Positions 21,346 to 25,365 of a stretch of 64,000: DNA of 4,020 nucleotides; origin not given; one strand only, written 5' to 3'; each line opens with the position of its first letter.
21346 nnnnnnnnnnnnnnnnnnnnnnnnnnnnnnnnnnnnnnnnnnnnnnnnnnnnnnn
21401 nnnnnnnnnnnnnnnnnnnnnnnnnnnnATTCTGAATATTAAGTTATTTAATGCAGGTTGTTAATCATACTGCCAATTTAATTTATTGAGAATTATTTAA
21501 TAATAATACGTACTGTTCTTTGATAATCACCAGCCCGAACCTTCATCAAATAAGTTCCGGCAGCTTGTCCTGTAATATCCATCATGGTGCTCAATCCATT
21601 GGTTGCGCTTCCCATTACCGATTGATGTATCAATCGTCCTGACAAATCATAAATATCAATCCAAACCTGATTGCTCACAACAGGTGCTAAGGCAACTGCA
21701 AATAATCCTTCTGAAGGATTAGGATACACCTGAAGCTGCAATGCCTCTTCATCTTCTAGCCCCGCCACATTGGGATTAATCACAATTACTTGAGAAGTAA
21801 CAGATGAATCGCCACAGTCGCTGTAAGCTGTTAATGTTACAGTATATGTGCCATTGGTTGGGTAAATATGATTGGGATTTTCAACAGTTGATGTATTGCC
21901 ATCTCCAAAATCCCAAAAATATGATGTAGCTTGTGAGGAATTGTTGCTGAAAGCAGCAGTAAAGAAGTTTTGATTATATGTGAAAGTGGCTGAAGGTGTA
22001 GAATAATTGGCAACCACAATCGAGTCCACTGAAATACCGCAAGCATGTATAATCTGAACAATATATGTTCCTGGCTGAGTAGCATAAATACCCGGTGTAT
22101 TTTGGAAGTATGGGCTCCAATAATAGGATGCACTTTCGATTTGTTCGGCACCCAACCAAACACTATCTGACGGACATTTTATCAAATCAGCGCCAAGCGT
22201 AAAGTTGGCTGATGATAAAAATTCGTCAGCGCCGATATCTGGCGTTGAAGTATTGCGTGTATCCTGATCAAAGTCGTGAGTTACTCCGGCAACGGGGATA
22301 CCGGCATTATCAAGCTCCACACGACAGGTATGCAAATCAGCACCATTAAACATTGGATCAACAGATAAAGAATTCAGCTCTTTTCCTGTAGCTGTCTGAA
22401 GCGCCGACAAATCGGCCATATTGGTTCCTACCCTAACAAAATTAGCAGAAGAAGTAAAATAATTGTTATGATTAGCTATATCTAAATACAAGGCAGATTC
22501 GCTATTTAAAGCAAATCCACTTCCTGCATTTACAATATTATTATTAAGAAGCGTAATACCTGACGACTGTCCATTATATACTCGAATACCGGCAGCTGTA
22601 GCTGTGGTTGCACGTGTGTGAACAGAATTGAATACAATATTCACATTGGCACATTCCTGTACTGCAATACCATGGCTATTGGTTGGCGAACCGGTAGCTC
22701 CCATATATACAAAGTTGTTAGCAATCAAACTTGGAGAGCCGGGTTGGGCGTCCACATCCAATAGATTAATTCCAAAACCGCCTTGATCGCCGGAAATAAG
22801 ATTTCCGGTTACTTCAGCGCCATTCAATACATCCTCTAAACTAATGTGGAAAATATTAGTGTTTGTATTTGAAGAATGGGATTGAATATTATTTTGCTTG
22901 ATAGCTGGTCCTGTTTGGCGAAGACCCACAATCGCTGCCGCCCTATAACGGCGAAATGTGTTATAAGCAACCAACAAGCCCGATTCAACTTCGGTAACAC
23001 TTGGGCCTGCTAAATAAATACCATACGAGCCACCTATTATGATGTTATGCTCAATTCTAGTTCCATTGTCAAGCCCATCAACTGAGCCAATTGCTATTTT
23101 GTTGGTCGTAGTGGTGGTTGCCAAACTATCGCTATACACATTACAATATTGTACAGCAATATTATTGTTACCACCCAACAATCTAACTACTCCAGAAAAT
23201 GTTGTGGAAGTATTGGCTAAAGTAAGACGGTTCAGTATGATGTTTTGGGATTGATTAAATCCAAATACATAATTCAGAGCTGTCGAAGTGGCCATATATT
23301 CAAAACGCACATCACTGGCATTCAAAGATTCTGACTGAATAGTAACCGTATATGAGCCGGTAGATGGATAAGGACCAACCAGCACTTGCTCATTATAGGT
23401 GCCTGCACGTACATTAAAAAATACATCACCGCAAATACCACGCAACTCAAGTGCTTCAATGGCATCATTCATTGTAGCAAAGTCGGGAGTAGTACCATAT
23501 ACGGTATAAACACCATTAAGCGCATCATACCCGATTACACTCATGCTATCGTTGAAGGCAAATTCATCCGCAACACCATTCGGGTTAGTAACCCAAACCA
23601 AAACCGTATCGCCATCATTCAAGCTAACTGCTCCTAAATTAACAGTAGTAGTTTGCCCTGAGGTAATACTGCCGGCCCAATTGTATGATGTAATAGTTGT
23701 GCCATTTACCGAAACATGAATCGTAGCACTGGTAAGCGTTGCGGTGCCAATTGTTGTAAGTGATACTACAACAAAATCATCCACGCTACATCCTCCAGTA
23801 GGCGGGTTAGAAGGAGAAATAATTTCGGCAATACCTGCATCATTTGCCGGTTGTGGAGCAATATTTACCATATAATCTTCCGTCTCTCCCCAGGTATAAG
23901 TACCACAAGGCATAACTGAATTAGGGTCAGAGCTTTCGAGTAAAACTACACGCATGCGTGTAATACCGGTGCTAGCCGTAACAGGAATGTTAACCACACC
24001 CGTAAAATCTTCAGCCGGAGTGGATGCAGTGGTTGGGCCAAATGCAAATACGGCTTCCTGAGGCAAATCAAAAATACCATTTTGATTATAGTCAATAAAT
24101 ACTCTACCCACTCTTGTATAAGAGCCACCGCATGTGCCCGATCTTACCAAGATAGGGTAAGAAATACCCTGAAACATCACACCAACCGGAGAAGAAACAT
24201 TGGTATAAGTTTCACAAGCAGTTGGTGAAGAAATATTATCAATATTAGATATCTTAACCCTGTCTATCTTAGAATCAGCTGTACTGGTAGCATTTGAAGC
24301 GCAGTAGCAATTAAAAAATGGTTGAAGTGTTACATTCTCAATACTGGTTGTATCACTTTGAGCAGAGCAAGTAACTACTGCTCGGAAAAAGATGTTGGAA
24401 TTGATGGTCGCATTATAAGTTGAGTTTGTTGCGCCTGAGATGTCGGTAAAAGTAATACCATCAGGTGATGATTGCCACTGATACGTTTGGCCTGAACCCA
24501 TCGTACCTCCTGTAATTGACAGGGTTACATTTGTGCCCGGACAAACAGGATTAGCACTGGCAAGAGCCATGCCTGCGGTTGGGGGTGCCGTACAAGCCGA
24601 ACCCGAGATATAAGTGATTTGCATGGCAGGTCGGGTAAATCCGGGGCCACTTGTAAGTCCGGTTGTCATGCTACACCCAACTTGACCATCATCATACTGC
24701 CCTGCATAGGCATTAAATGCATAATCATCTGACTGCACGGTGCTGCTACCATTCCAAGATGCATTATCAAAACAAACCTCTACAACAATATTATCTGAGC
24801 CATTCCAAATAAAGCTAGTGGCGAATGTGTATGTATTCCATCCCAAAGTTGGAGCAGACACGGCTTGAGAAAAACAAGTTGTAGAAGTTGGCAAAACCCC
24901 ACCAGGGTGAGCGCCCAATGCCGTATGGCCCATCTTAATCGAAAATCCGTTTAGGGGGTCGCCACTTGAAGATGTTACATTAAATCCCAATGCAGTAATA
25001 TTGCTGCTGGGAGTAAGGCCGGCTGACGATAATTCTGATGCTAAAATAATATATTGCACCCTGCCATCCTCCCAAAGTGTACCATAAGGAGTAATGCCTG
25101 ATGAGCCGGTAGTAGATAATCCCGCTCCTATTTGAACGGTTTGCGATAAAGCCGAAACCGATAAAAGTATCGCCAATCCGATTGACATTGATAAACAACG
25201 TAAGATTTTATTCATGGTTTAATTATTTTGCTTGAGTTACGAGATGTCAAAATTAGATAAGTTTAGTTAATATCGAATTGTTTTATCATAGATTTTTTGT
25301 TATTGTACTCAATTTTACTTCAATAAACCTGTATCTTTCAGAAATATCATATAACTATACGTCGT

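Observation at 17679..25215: Tandem pair of ~1240-aa T9SS cargo paralogs (GEVED-like motif + beta-helix + PKD + CTD) showing mosaic divergence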

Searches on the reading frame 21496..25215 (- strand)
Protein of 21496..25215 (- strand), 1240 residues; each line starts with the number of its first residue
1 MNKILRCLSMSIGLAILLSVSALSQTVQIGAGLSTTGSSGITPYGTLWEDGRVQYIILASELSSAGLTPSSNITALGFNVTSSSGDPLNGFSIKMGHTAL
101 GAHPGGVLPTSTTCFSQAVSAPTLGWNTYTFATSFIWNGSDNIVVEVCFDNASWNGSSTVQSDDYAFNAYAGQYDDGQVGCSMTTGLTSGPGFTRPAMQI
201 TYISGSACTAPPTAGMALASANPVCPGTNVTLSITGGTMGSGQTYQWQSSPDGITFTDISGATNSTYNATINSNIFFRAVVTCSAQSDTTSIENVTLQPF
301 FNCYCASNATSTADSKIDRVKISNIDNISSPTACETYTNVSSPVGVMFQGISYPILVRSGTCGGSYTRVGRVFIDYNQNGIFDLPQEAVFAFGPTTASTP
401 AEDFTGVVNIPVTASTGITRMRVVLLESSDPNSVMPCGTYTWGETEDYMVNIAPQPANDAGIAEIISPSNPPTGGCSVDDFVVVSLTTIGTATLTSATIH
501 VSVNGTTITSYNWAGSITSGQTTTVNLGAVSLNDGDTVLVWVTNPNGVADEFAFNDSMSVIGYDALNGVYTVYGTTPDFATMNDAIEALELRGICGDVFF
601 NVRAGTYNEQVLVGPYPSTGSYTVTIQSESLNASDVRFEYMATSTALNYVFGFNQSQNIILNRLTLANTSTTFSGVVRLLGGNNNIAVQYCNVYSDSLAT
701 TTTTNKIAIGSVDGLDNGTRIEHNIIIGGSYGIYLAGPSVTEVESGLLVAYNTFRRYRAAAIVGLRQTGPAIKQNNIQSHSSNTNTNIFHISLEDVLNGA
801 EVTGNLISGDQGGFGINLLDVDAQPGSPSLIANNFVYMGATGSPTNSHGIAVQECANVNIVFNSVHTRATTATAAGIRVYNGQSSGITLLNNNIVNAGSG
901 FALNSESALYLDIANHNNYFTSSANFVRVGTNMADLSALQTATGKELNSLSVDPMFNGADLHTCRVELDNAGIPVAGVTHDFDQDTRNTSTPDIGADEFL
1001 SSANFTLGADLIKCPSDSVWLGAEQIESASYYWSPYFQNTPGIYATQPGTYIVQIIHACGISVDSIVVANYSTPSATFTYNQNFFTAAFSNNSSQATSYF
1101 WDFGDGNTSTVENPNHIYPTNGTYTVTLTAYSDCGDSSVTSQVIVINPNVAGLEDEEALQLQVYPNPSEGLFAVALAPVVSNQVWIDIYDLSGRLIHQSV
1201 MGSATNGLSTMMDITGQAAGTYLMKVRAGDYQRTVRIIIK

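Call 6: search_protein_families(library=pfam, proteins=[window:21496-25215:-], max_evalue=0.1)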
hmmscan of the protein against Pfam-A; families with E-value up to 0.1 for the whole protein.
window:21496-25215:- (1240 aa): 4 families
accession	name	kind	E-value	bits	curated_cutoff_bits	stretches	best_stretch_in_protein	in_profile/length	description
PF20009.4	GEVED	-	2.1e-18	67.3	24.4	1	371-451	3-78/78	GEVED domain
PF18911.6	PKD_4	-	5.8e-17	62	27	1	1072-1141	8-79/85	PKD domain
PF00801.26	PKD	-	1.6e-10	41.2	23.5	1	1085-1145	19-80/80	PKD domain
PF18962.6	Por_Secre_tail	-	7.7e-10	39.4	27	1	1163-1239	1-75/75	Secretion system C-terminal sorting domain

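Call 7: search_protein_families(library=ncbifam, proteins=[window:21496-25215:-], max_evalue=0.1)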
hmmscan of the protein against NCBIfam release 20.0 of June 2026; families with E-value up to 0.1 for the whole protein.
window:21496-25215:- (1240 aa): 2 families
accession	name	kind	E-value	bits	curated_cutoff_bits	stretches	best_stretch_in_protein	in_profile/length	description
TIGR04183.1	Por_Secre_tail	domain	6e-10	39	23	1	1163-1240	1-72/72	T9SS type A sorting domain-containing protein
NF038113.1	T9SSA_dep_M36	equivalog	1.6e-09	36.5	885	1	1149-1240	781-869/869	T9SS-dependent M36 family metallopeptidase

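Call 17: search_solved_structures(query=window:21496-25215:-, max_evalue=1)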
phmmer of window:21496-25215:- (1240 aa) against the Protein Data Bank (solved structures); distinct sequences matched with E-value up to 1: 15.
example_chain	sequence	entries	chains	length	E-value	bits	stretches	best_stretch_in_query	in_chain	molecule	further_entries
9lrk_A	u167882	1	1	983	1.7e-16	62.5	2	1093-1143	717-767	Collagenase ColH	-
9lqj_A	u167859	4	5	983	1.7e-16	62.5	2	1093-1143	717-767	Collagenase ColH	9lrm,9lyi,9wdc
4u6t_A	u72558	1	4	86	2.6e-10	42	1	1091-1142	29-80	ColH protein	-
4u7k_A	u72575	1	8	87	2.6e-10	42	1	1091-1142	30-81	ColH protein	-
4l9d_A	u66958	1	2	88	1.3e-08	36.4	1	1090-1147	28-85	Protease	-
1l0q_A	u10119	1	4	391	2e-07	32.5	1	1074-1145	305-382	Surface layer protein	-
4jrw_A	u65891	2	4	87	3e-07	31.9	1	1071-1145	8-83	Collagenase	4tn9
4aqo_A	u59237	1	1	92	3.1e-07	31.8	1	1068-1144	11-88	COLLAGENASE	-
2y72_A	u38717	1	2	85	4.2e-07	31.4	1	1083-1144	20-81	COLLAGENASE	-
4jgu_A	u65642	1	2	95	6.7e-07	30.7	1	1085-1143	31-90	ColH protein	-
2kzw_A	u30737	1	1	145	2.2e-05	25.7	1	1074-1140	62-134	Uncharacterized protein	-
2y3u_A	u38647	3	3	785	2.2e-05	25.7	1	1067-1144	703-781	COLLAGENASE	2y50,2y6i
6aem_A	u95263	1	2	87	2.5e-05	25.5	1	1087-1143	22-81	PKD domain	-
5jvk_A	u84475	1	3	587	3.2e-05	25.2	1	1138-1238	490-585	Uncharacterized protein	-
7kv5_AAA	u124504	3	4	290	0.00013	23.2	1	1078-1155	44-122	PKD domain protein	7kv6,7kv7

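Call 69: search_protein_families(library=phrogs, proteins=[window:21496-25215:-], max_evalue=0.01)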
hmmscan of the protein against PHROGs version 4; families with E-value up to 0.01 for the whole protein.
window:21496-25215:- (1240 aa): 0 families

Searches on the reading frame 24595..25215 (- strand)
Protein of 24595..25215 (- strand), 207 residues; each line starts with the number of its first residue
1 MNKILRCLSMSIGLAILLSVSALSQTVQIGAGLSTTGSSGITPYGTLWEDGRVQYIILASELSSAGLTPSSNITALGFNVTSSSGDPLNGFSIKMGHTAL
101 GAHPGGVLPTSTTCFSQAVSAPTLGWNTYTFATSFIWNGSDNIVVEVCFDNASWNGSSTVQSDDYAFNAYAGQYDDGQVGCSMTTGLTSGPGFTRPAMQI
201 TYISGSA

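Call 18: search_protein_families(library=pfam, proteins=[window:24595-25215:-], max_evalue=10)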
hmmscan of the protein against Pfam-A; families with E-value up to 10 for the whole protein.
seq(207 aa): 0 families

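Call 30: find_homologous_proteins(query=window:24595-25215:-, max_evalue=0.001)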
Query seq(207 aa) (207 aa): 2 proteins with E <= 0.001 among 567 candidates.
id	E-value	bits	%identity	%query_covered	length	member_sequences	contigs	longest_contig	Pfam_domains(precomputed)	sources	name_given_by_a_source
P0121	7.3e-44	168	44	94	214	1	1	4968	-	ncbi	ncbi:MAG: hypothetical protein ACOVP1_07665, partial [Bacteroidia bacterium]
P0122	3.8e-43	166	44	92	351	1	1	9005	-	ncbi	ncbi:MAG: hypothetical protein ACOVO9_01770, partial [Bacteroidia bacterium]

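Call 47: predict_structure(alignment_id=A3)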
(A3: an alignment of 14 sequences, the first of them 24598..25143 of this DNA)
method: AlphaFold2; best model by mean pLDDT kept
length: 182 residues; sequences in the alignment: 14
mean_pLDDT: 80.5   pTM: 0.82
mean pLDDT of the five models: 80.5, 80.2, 78.6, 78.4, 76.1
residues with pLDDT >= 90: 69; 70-90: 60; 50-70: 53; < 50: 0
segments of 3 or more residues with pLDDT < 50: none
pLDDT, mean of each block of 10 residues (from residue 1): 87 64 70 92 96 89 83 82 75 87 95 94 75 76 67 62 62 92 83
secondary structure, 60 per line:
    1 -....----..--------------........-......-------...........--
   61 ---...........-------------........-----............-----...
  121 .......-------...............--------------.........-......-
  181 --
elements in order: E2-5 E26-33 H35-40 E48-58 E64-74 E88-95 E101-112 E118-127 E135-149 E164-172 E174-179

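Call 61: search_protein_representatives(alignment_id=A3)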
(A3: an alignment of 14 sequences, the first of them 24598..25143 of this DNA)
Query: 14 sequences, 179 profile positions. Proteins with E-value up to 0.001 (for the whole library): 9007; up to 1e-10: 5923; up to 1e-30: 1509. The best 150 are listed.
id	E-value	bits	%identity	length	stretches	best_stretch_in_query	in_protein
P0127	2.2e-178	604.0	-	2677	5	2-175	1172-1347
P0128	2.0e-173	587.9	-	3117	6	2-174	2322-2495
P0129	8.5e-168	569.5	-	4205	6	5-174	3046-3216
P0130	1.5e-167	568.8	-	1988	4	2-174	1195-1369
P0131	1.6e-157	536.0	-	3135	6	2-174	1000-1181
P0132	2.9e-157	535.2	-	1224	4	1-176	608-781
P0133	4.0e-153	521.7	-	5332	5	2-177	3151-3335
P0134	2.5e-146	499.6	-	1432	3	2-178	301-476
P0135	1.9e-143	490.2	-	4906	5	3-177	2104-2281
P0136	1.9e-143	490.2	-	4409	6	2-176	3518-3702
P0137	2.1e-138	473.8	-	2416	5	16-179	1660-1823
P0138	3.1e-137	470.0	-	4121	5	3-174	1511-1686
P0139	2.2e-134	460.7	-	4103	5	1-174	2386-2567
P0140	4.3e-132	453.2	-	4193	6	3-177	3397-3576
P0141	5.3e-131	449.7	-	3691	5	3-177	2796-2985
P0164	2.5e-107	372.5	-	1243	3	2-176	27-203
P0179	4.1e-94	329.5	-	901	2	2-176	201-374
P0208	1.0e-82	292.3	-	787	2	4-179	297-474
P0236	2.1e-76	271.8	-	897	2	3-175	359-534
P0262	5.8e-71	254.1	-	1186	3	3-175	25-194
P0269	5.5e-70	250.9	-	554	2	2-174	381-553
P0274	1.7e-69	249.3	-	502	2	2-176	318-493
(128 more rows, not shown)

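Call 62: search_protein_families(library=pfam, proteins=[P0132, P0134, P0164, P0179, P0208, P0236, P0269, P0274, P0262], max_evalue=0.001)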
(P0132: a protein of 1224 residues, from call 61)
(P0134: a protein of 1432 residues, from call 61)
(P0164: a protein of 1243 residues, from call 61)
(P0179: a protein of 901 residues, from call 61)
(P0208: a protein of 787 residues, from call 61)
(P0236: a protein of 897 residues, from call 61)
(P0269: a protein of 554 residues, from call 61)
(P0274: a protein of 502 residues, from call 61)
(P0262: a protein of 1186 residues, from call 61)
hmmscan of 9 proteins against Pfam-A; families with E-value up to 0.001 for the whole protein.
P0132 (1224 aa): 1 family
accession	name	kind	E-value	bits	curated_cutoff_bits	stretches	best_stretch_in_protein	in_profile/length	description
PF18962.6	Por_Secre_tail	-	8.1e-11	42.5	27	1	1147-1223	1-75/75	Secretion system C-terminal sorting domain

P0134 (1432 aa): 3 families
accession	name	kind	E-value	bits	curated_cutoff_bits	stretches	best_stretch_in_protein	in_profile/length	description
PF18911.6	PKD_4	-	1.2e-58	195.6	27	5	480-561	3-85/85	PKD domain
PF00801.26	PKD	-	2.5e-51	172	23.5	5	484-556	3-77/80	PKD domain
PF18981.6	InlK_D3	-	2.7e-10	40.6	25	0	532-561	46-75/75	Internalin K domain (D3/D4)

P0164 (1243 aa): 5 families
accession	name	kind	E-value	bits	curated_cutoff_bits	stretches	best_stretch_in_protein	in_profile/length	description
PF13620.12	CarboxypepD_reg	-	3.3e-18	66.2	32.3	2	793-867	1-81/82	Carboxypeptidase regulatory-like domain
PF13715.12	CarbopepD_reg_2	-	4e-13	49.6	32.2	1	794-867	1-76/88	CarboxypepD_reg-like domain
PF14686.12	fn3_3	-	0.00018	21.6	24.4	0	792-861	3-73/75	Polysaccharide lyase family 4, domain II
PF15780.11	ASH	-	0.00029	21.4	27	0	521-575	27-81/98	Abnormal spindle-like microcephaly-assoc'd, ASPM-SPD-2-Hydin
PF07705.17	CARDB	-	0.00031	21.4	22.7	0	506-586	8-87/101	CARDB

P0179 (901 aa): 1 family
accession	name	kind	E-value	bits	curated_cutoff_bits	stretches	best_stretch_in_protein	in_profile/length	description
PF18962.6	Por_Secre_tail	-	3.9e-10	40.3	27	1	822-893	1-70/75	Secretion system C-terminal sorting domain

P0208 (787 aa): 0 families

P0236 (897 aa): 1 family
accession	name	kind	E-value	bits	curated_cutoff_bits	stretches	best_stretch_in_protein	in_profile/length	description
PF18962.6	Por_Secre_tail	-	2.2e-11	44.3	27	1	821-893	1-72/75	Secretion system C-terminal sorting domain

P0269 (554 aa): 1 family
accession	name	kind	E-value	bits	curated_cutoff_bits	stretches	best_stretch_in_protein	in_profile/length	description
PF05345.18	He_PIG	-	1e-12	48.8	24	2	228-285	32-94/96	Putative Ig domain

P0274 (502 aa): 0 families

P0262 (1186 aa): 0 families

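Call 69: search_protein_families(library=phrogs, proteins=[window:24598-25143:-], max_evalue=0.01)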
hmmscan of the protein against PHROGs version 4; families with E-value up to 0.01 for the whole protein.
window:24598-25143:- (182 aa): 0 families

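Call 77: fold_search(model_id=the predicted structure, library=viral)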
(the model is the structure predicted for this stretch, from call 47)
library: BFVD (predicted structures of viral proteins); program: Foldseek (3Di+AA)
matches with E <= 10: 1710; with E <= 0.001: 7
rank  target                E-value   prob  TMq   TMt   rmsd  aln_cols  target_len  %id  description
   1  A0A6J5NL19            1.5e-08  1.00  0.77  0.32   3.2       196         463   19  Uncharacterized protein [uncultured Caudovirales phage]
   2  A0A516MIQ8            4.5e-06  1.00  0.55  0.26   5.2       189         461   18  (no name in the UniProt tables at hand)
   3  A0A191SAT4            1.2e-04  1.00  0.52  0.49   8.1       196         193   13  (no name in the UniProt tables at hand)
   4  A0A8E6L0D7            2.9e-04  1.00  0.50  0.47   6.6       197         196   10  (no name in the UniProt tables at hand)
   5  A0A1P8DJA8            4.9e-04  1.00  0.44  0.20   7.6       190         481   10  (no name in the UniProt tables at hand)
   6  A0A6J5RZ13            6.0e-04  1.00  0.49  0.27   6.1       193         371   19  Collagen triple helix repeat [uncultured Caudovirales phage]
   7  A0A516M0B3            8.7e-04  1.00  0.44  0.36   7.8       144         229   14  (no name in the UniProt tables at hand)
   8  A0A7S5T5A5            1.1e-03  1.00  0.44  0.10  10.7       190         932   10  (no name in the UniProt tables at hand)
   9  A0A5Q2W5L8            1.2e-03  1.00  0.55  0.16   4.9       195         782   13  (no name in the UniProt tables at hand)
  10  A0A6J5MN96            1.3e-03  1.00  0.55  0.39   5.3       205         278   10  Uncharacterized protein [uncultured Caudovirales phage]
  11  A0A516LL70            1.3e-03  1.00  0.45  0.41   6.2       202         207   13  (no name in the UniProt tables at hand)
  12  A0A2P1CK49            1.8e-03  1.00  0.52  0.11   7.0       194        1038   11  (no name in the UniProt tables at hand)
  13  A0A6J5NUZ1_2          1.8e-03  0.98  0.34  0.08  15.1       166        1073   11  Peptidoglycan binding-like [uncultured Caudovirales phage]
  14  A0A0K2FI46            1.9e-03  1.00  0.40  0.13   7.5       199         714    8  Uncharacterized protein [Achromobacter phage phiAxp-3]
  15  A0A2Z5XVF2            2.3e-03  1.00  0.46  0.16   5.7       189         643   12  Putative minor tail protein [Mycobacterium phage PP]
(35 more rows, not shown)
